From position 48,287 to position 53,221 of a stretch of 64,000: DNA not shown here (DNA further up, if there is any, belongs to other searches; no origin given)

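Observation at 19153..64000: ~45 kb trans-AT polyketide synthase assembly line, apparently complete except for its upstream edge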

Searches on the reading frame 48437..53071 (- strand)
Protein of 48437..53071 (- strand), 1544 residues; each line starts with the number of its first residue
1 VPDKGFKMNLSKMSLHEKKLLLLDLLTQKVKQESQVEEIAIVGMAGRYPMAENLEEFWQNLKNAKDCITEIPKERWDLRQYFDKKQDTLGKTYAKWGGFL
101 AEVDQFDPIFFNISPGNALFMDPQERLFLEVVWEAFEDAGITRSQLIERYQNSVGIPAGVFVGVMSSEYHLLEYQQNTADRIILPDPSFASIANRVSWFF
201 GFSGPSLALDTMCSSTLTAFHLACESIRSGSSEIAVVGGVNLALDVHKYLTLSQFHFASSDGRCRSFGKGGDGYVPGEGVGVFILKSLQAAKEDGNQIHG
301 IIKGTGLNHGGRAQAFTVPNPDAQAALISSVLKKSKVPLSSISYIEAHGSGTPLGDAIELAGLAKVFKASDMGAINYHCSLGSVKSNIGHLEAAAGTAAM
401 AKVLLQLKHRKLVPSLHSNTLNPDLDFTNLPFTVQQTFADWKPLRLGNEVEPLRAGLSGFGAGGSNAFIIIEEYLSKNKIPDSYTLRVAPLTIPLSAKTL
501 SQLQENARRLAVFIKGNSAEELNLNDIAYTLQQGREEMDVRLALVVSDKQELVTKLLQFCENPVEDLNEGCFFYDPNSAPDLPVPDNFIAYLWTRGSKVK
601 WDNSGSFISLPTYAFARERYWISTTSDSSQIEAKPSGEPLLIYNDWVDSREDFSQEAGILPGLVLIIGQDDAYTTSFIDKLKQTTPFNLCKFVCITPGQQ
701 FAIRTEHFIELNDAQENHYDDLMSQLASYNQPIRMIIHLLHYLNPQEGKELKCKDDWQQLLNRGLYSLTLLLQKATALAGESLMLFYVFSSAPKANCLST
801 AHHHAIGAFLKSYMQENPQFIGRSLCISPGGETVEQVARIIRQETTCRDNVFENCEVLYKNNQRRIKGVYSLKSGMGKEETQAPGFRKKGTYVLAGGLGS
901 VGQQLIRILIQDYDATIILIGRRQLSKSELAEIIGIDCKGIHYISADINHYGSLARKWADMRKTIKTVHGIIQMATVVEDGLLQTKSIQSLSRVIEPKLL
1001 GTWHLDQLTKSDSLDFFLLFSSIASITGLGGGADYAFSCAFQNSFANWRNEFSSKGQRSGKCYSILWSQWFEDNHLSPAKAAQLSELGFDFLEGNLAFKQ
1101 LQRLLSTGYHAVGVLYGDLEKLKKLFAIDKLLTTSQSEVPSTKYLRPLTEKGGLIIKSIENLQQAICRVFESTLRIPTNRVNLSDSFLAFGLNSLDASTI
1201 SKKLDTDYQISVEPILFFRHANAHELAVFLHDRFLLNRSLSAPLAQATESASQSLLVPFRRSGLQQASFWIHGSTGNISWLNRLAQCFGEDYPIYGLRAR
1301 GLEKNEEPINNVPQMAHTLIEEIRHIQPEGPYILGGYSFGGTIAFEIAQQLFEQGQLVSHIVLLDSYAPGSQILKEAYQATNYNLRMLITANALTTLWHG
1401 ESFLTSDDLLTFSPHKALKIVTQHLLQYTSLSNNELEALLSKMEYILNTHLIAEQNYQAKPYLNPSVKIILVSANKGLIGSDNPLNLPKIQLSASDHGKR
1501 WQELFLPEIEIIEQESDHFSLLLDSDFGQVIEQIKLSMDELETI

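Call 4: search_protein_families(library=pfam, proteins=[window:48437-53071:-], max_evalue=0.001)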
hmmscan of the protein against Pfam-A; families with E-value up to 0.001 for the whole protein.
window:48437-53071:- (1544 aa): 11 families
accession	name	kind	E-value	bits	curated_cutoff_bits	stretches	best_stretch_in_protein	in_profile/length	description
PF00109.32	ketoacyl-synt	-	3.4e-84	282.8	20.8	1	37-291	2-252/252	Beta-ketoacyl synthase, N-terminal domain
PF08659.16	KR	-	1.5e-39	136.2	22.6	1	890-1053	1-167/180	KR domain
PF02801.28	Ketoacyl-synt_C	-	2.3e-35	121.6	20.8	1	300-418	2-118/119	Beta-ketoacyl synthase, C-terminal domain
PF00975.26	Thioesterase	-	1e-25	91.7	26.4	1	1269-1534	4-222/226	Thioesterase domain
PF22336.2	RhiE-like_linker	-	1.3e-19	70.4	27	1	495-561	2-65/67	RhiE-like, KS-MAT linker domain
PF22621.2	CurL-like_PKS_C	-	3.4e-17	62.6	27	1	493-556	3-64/64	CurL-like, PKS C-terminal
PF21394.3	Beta-ketacyl_N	-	7.4e-16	58.7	26.9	1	664-844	3-170/170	Beta-ketoacyl synthase-like, N-terminal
PF00550.31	PP-binding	-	9.4e-09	35.8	20.8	1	1164-1227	1-64/67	Phosphopantetheine attachment site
PF00561.26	Abhydrolase_1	-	1.2e-05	25.5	25.8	1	1271-1475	6-208/245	alpha/beta hydrolase fold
PF16197.11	KAsynt_C_assoc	-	1.5e-05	25.8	33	1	422-532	2-100/111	Ketoacyl-synthetase C-terminal extension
PF00108.29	Thiolase_N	-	5.1e-05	23.2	26.4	1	203-241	75-113/260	Thiolase, N-terminal domain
